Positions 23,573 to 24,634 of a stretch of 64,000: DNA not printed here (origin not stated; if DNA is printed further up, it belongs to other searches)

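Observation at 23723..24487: Orphan D-T-G-motif microbial rhodopsin directly downstream of an RND efflux operon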

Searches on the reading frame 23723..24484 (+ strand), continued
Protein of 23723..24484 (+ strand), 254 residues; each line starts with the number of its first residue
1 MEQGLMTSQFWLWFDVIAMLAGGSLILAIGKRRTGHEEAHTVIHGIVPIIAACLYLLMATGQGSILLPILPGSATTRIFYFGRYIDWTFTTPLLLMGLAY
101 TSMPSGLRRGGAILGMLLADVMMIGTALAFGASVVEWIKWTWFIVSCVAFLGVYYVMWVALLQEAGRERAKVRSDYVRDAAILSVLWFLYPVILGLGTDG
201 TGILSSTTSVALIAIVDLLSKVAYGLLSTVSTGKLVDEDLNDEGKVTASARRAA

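Call 25: find_related_loci(query=A1, collection=genome_contigs, flank=10000)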
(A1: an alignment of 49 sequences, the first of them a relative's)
Query A1 (249 aa) in genome_contigs; peptide patterns used: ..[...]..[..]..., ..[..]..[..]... (x = any residue, [..] = any of these).
225 stretches matched a pattern; 211 encode a relative of the query (tblastn E <= 1e-3); the best 80 are kept; 80 distinct loci.
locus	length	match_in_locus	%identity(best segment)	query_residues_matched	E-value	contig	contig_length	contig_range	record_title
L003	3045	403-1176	61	1-249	3e-101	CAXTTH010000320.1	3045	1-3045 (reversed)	MAG TPA_asm: uncultured Acetobacteraceae bacterium isolate public_SRR14722046_metawrap_bin.2 genome assembly, contig: pu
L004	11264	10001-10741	64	1-247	9e-99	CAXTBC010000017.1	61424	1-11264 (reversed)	MAG TPA_asm: uncultured Acetobacteraceae bacterium isolate private_T1904_metawrap_bin.3 genome assembly, contig: private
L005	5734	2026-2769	63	1-249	2e-98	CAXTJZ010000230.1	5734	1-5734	MAG TPA_asm: uncultured Acetobacteraceae bacterium isolate private_TS1974_metawrap_bin.10 genome assembly, contig: priva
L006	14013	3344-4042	64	3-235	1e-97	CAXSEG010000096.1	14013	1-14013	MAG: uncultured Acetobacteraceae bacterium isolate private_VT2_metawrap_bin.6 genome assembly, contig: private_VT2_metaw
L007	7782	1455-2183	61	1-242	4e-97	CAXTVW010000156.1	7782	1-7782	MAG TPA_asm: uncultured Acetobacteraceae bacterium isolate private_T1894_metawrap_bin.11 genome assembly, contig: privat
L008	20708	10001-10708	61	1-235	7e-97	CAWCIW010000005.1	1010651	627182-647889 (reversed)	MAG: uncultured Alphaproteobacteria bacterium isolate MFD04580.bin.2.13 genome assembly, contig: contig_68051, whole gen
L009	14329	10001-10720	65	1-241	4e-96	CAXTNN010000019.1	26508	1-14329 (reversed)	MAG TPA_asm: uncultured Acetobacteraceae bacterium isolate public_SRR14722166_metawrap_bin.1 genome assembly, contig: pu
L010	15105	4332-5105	61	1-249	2e-95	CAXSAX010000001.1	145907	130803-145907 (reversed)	MAG: uncultured Acetobacteraceae bacterium isolate private_VT1_metawrap_bin.1 genome assembly, contig: private_VT1_metaw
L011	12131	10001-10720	61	1-240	1e-95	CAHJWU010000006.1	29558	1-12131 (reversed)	Rhodospirillales bacterium isolate Lichen_MAGs_lobaria14 genome assembly, contig: NODE_1837_length_29558_cov_2.771175, w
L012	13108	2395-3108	62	1-238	1e-95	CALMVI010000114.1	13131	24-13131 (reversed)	MAG TPA_asm: uncultured Acetobacteraceae bacterium isolate SRR13685123_bin.3_CONCOCT_v1.1_MAG genome assembly, contig: N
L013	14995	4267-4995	63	1-234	3e-95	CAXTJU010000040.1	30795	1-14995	MAG TPA_asm: uncultured Acetobacteraceae bacterium isolate private_TS1974_metawrap_bin.4 genome assembly, contig: privat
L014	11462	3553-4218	65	1-222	7e-94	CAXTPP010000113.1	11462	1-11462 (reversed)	MAG TPA_asm: uncultured Acetobacteraceae bacterium isolate public_SRR14722123_metawrap_bin.1 genome assembly, contig: pu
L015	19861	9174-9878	64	1-235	9e-94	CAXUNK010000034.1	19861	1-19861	MAG TPA_asm: uncultured Acetobacteraceae bacterium isolate public_SRR14722299_metawrap_bin.2 genome assembly, contig: pu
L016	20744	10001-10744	61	1-249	8e-94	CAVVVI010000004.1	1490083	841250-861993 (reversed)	MAG: uncultured Alphaproteobacteria bacterium isolate MFD04580.bin.1.169 genome assembly, contig: contig_35513, whole ge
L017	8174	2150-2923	60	1-249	1e-93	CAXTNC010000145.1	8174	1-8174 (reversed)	MAG TPA_asm: uncultured Acetobacteraceae bacterium isolate public_SRR14722164_metawrap_bin.1 genome assembly, contig: pu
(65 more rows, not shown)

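Call 27: find_encoding_contigs(protein=P0004, flank=10000, max_places=2)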
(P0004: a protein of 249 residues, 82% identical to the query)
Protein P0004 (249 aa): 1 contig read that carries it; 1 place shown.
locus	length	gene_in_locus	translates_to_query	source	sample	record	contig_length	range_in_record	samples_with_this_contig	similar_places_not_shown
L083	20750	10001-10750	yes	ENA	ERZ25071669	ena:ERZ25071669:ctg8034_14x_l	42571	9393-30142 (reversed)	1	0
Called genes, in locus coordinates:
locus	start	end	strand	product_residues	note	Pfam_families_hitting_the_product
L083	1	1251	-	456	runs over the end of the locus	-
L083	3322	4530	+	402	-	PF00872:Transposase_mut, PF10551:MULE (weak)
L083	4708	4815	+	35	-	-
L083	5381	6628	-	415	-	PF00389:2-Hacid_dh, PF02826:2-Hacid_dh_C, PF01842:ACT (weak), PF22629:ACT_AHAS_ss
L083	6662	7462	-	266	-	PF00459:Inositol_P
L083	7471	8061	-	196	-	PF00034:Cytochrom_C (weak)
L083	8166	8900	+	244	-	PF02348:CTP_transf_3, PF12804:NTP_transf_3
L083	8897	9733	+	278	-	PF00800:PDT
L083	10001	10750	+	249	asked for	PF01036:Bac_rhodopsin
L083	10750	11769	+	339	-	PF15461:BCD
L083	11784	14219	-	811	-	PF13802:Gal_mutarotas_2, PF01055:Glyco_hydro_31_2nd, PF21365:Glyco_hydro_31_3rd, PF17137:DUF5110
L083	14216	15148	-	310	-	PF09296:NUDIX-like, PF09297:Zn_ribbon_NUD, PF00293:NUDIX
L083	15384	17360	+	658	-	PF13177:DNA_pol3_delta2, PF13604:AAA_30 (weak), PF00004:AAA, PF07728:AAA_5 (faint), PF13401:AAA_22 (weak), PF22608:DNAX_ATPase_lid, PF12169:DNA_pol3_gamma3, PF12362:DUF3646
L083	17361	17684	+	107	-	PF02575:YbaB_DNA_bd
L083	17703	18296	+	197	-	PF21176:RecR_HhH, PF13662:Toprim_4, PF21175:RecR_C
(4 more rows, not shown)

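Call 28: find_encoding_contigs(protein=P0002, flank=10000, max_places=3)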
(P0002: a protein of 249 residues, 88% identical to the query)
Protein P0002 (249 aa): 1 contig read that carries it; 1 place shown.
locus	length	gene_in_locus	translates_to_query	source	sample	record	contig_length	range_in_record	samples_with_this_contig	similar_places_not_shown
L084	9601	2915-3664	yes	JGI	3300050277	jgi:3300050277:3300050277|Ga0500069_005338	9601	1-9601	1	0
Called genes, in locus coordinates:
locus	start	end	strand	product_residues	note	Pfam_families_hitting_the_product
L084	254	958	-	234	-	PF00440:TetR_N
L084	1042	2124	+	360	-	PF00248:Aldo_ket_red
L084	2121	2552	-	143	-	PF00254:FKBP_C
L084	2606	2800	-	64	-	-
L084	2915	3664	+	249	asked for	PF01036:Bac_rhodopsin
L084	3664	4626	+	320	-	PF15461:BCD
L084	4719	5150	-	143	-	-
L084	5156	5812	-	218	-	-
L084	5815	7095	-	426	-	-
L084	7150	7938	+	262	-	PF00497:SBP_bac_3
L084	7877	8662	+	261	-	PF00528:BPD_transp_1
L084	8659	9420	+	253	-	PF00528:BPD_transp_1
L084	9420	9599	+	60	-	?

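Call 29: find_encoding_contigs(protein=P0007, flank=10000, max_places=2)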
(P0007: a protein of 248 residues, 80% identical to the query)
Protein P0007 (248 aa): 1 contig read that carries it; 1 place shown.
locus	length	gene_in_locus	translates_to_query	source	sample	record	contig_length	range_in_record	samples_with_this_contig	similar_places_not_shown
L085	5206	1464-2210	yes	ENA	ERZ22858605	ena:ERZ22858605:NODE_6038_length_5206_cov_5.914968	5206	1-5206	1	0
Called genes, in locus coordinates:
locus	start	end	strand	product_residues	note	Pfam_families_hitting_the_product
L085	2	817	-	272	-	?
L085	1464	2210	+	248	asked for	PF01036:Bac_rhodopsin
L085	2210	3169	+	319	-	PF15461:BCD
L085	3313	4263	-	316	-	-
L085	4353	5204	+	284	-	?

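Call 33: search_solved_structures(query=window:23738-24484:+, max_evalue=1e-25, show_alignments=5)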
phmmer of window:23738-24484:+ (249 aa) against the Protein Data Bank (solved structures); distinct sequences matched with E-value up to 1e-25: 5.
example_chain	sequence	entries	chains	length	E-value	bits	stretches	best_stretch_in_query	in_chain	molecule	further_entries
8xx8_A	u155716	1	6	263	7.3e-40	140.2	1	3-233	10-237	Rhodopsin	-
8anq_B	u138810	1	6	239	3.2e-36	128.2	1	17-224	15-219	Bacteriorhodopsin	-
6kfq_A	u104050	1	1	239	4.1e-31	111.5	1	5-249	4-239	Rhodopsin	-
7w74_A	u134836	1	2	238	4.3e-31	111.4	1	15-223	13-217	Bacteriorhodopsin-like protein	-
8h79_A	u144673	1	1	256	5.2e-26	94.8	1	6-222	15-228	cyanorhodopsin-II (CyR-II) P7104R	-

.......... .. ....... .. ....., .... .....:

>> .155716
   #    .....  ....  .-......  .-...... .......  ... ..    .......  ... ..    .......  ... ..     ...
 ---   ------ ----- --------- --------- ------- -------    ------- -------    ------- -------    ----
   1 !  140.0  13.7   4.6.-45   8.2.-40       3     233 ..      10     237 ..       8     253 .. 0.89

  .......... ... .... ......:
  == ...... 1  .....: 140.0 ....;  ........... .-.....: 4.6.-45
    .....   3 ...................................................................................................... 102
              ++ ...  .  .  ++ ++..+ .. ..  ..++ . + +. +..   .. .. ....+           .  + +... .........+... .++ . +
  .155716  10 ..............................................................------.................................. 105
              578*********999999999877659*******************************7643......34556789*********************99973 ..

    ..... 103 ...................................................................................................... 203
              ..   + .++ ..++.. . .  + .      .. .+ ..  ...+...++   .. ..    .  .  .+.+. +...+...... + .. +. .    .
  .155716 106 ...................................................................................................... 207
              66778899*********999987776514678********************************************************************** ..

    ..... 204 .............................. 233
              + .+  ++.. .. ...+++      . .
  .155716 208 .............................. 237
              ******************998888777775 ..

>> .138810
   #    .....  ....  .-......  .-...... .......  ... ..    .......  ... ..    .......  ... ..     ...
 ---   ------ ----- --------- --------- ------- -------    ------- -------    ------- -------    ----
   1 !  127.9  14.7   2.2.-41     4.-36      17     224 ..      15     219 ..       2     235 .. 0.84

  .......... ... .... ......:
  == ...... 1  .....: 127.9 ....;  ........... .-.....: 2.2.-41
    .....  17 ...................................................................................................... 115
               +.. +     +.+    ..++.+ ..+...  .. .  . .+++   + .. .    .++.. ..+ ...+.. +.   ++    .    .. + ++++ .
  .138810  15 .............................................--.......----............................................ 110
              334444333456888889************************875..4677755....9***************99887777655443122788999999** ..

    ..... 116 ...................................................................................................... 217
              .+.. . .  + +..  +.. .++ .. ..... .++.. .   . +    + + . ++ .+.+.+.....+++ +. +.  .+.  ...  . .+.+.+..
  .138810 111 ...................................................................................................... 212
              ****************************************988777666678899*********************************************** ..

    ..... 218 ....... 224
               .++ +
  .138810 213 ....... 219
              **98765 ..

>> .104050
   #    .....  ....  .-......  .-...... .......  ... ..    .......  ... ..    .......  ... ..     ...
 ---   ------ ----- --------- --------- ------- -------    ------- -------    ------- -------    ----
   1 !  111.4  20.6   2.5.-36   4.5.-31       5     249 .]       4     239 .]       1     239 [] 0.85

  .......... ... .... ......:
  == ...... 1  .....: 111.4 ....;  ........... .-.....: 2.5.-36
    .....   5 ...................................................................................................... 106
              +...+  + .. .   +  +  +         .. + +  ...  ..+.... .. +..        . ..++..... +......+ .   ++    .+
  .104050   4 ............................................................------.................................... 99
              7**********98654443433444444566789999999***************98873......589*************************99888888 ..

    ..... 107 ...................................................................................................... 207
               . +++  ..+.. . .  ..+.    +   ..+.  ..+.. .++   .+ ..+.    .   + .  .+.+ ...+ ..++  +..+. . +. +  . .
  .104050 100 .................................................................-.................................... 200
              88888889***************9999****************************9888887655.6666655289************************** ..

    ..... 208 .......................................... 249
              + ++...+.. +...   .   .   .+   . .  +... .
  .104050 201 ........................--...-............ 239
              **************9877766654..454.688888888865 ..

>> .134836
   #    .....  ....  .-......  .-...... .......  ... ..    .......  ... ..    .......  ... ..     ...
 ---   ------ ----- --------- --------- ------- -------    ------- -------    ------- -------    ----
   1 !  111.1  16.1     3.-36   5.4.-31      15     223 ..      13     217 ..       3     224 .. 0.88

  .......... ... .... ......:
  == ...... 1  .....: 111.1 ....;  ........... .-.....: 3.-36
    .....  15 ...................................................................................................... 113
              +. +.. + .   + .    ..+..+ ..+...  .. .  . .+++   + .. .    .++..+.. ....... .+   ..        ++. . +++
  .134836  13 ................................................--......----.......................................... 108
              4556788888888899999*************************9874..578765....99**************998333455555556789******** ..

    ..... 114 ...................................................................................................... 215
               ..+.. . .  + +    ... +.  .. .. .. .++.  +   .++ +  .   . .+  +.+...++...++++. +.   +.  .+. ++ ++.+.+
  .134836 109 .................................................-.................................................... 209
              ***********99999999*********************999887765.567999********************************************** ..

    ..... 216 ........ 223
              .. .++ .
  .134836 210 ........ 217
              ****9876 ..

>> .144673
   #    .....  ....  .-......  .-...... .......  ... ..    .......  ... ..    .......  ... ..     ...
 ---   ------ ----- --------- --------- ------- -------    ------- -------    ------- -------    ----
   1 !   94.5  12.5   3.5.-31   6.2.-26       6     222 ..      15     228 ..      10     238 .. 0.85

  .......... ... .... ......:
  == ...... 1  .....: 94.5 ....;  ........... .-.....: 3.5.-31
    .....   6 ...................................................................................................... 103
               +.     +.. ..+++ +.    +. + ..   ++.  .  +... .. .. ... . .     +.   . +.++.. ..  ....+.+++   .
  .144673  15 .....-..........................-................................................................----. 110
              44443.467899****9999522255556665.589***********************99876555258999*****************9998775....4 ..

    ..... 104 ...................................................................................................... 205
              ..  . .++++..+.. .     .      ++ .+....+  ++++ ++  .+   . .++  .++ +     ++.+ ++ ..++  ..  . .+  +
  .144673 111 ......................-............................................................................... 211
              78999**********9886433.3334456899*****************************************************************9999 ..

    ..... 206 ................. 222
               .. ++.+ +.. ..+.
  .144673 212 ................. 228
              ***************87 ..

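Call 65: predict_structure(alignment_id=A1)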
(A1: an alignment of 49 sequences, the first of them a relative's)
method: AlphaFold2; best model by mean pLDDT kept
length: 249 residues; sequences in the alignment: 49
mean_pLDDT: 91.4   pTM: 0.87
mean pLDDT of the five models: 91.4, 91.3, 90.7, 88.4, 86.7
residues with pLDDT >= 90: 187; 70-90: 48; 50-70: 14; < 50: 0
segments of 3 or more residues with pLDDT < 50: none
pLDDT, mean of each block of 10 residues (from residue 1): 97 99 94 95 98 98 92 96 95 82 81 91 94 93 89 85 90 94 94 94 97 98 95 83 57
secondary structure, 60 per line:
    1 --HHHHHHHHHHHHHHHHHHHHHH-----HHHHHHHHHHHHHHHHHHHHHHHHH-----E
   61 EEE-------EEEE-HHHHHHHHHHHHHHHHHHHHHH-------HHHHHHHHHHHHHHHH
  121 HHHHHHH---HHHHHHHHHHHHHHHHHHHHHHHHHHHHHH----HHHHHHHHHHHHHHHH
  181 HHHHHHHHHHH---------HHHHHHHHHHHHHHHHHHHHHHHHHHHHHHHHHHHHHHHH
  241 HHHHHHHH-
elements in order: H3-24 H30-54 E60-63 E71-74 H76-97 H105-127 H131-160 H165-191 H201-248

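Call 67: fold_search(model_id=the predicted structure, library=pdb)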
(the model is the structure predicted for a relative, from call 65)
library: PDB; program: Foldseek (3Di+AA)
matches with E <= 10: 1272; with E <= 0.001: 363
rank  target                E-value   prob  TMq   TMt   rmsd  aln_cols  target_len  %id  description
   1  8xx8_D                2.9e-14  1.00  0.87  0.85   2.0       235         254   41  Structure of Glycilhalorhodopsin from Salinarimonas soli (released 2024-10-16)
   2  8xx8_C                4.8e-14  1.00  0.87  0.85   1.6       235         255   41  Structure of Glycilhalorhodopsin from Salinarimonas soli (released 2024-10-16)
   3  8xx8_B                4.8e-14  1.00  0.86  0.85   2.0       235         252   41  Structure of Glycilhalorhodopsin from Salinarimonas soli (released 2024-10-16)
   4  8anq_Y                5.5e-14  1.00  0.82  0.91   2.0       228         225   35  Crystal structure of the microbial rhodopsin from Sphingomonas paucimobilis (SpaR) (released 2023-05-03)
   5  8anq_A                8.2e-14  1.00  0.82  0.91   2.0       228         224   35  Crystal structure of the microbial rhodopsin from Sphingomonas paucimobilis (SpaR) (released 2023-05-03)
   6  8anq_C                1.2e-13  1.00  0.82  0.90   2.1       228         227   34  Crystal structure of the microbial rhodopsin from Sphingomonas paucimobilis (SpaR) (released 2023-05-03)
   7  8anq_B                1.3e-13  1.00  0.84  0.92   2.1       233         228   33  Crystal structure of the microbial rhodopsin from Sphingomonas paucimobilis (SpaR) (released 2023-05-03)
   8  8xx8_A                1.5e-13  1.00  0.87  0.86   1.7       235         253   40  Structure of Glycilhalorhodopsin from Salinarimonas soli (released 2024-10-16)
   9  7w74_A                2.0e-13  1.00  0.84  0.92   1.4       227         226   33  Crystal structure of DTG rhodopsin from Pseudomonas putida (released 2022-02-23)
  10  7q35                  7.3e-13  1.00  0.83  0.92   1.5       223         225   31  Crystal structure of the mutant bacteriorhodopsin pressurized with krypton (released 2022-04-27)
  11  5vn7_A                1.1e-12  1.00  0.83  0.92   1.4       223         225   30  Structure of bacteriorhodopsin from crystals grown at 20 deg Celcius using GlyNCOC15+4 as an LCP host lipid (released 2017-07-12)
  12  4x31                  1.2e-12  1.00  0.83  0.90   1.4       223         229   31  Room temperature structure of bacteriorhodopsin from lipidic cubic phase obtained with serial millisecond crystallograph (released 2015-02-18)
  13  1f4z                  1.3e-12  1.00  0.82  0.91   1.4       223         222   30  BACTERIORHODOPSIN-M PHOTOINTERMEDIATE STATE OF THE E204Q MUTANT AT 1.8 ANGSTROM RESOLUTION (released 2000-08-09)
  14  7z09                  1.3e-12  1.00  0.83  0.90   1.4       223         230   30  Crystal structure of the ground state of bacteriorhodopsin at 1.05 Angstrom resolution (released 2022-05-04)
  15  1qm8_A                1.7e-12  1.00  0.83  0.90   1.6       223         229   31  Structure of Bacteriorhodopsin at 100 K (released 2000-08-16)
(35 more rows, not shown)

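Call 72: find_encoding_contigs(protein=P0003, flank=5000, max_places=3)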
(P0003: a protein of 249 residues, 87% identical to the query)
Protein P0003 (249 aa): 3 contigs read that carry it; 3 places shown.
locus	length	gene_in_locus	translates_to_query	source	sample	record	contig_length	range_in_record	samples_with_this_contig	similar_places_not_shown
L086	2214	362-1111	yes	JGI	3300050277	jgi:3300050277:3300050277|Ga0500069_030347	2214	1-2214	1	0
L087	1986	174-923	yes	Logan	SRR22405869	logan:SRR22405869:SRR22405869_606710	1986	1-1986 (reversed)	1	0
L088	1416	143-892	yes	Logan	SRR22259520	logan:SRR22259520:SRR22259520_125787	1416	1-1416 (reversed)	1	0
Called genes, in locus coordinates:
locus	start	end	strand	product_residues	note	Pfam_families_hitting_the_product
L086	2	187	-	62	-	?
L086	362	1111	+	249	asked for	PF01036:Bac_rhodopsin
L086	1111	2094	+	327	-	PF15461:BCD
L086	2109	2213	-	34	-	?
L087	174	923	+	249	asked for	PF01036:Bac_rhodopsin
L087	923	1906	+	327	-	PF15461:BCD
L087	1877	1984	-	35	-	?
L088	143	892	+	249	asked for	PF01036:Bac_rhodopsin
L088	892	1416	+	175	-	?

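Call 73: find_encoding_contigs(protein=P0006, flank=5000, max_places=3)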
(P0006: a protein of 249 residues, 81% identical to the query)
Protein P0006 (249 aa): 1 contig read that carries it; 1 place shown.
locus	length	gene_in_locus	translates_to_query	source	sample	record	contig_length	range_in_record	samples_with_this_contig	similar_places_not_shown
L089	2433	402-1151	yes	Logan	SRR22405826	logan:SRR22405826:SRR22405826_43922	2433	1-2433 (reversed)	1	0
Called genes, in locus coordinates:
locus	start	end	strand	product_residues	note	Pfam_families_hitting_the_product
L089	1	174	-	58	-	?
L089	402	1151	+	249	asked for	PF01036:Bac_rhodopsin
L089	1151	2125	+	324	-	PF15461:BCD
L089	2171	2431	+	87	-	?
